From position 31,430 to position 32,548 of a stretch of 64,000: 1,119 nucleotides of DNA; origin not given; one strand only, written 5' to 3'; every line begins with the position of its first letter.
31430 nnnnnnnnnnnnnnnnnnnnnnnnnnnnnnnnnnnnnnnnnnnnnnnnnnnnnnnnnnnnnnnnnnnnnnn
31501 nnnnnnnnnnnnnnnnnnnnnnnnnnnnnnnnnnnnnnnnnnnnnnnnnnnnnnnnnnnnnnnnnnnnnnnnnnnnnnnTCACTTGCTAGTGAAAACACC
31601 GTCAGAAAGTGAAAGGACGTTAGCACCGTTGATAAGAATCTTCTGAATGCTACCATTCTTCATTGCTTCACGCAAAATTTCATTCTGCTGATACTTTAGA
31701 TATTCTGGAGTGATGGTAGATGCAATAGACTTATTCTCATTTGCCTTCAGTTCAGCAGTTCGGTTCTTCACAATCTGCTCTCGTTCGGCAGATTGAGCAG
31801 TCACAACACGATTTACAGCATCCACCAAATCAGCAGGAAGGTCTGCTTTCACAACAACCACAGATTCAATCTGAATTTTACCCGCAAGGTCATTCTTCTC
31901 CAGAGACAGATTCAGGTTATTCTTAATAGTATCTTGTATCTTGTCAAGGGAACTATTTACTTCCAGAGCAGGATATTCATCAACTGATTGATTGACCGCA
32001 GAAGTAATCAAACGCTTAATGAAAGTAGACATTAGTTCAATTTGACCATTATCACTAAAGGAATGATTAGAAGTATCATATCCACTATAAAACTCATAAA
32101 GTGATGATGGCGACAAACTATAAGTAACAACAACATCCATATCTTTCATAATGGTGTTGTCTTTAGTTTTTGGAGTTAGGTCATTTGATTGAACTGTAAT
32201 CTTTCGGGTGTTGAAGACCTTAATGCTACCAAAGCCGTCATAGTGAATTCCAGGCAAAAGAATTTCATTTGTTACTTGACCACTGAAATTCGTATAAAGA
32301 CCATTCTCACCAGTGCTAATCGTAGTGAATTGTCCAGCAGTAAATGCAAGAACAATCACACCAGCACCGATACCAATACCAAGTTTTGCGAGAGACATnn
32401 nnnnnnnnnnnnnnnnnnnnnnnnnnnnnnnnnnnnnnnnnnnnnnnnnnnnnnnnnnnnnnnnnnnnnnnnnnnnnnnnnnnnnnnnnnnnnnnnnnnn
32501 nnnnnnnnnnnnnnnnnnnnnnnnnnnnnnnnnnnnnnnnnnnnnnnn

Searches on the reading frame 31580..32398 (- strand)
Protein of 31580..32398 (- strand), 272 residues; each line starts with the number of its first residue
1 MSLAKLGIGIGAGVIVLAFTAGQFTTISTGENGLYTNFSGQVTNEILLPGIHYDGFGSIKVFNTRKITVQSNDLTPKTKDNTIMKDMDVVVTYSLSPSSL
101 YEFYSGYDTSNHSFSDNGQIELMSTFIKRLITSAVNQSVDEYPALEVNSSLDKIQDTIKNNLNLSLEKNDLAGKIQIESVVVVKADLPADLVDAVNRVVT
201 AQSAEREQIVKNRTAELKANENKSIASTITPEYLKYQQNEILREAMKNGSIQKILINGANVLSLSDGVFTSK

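Call 69: search_protein_families(library=phrogs, proteins=[window:31580-32398:-], max_evalue=0.00001)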
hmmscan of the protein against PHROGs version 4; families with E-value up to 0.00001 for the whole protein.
window:31580-32398:- (272 aa): 1 family
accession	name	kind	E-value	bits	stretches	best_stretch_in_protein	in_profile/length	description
phrog_200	-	other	2.3e-30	107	1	3-254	81-346/379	lipoprotein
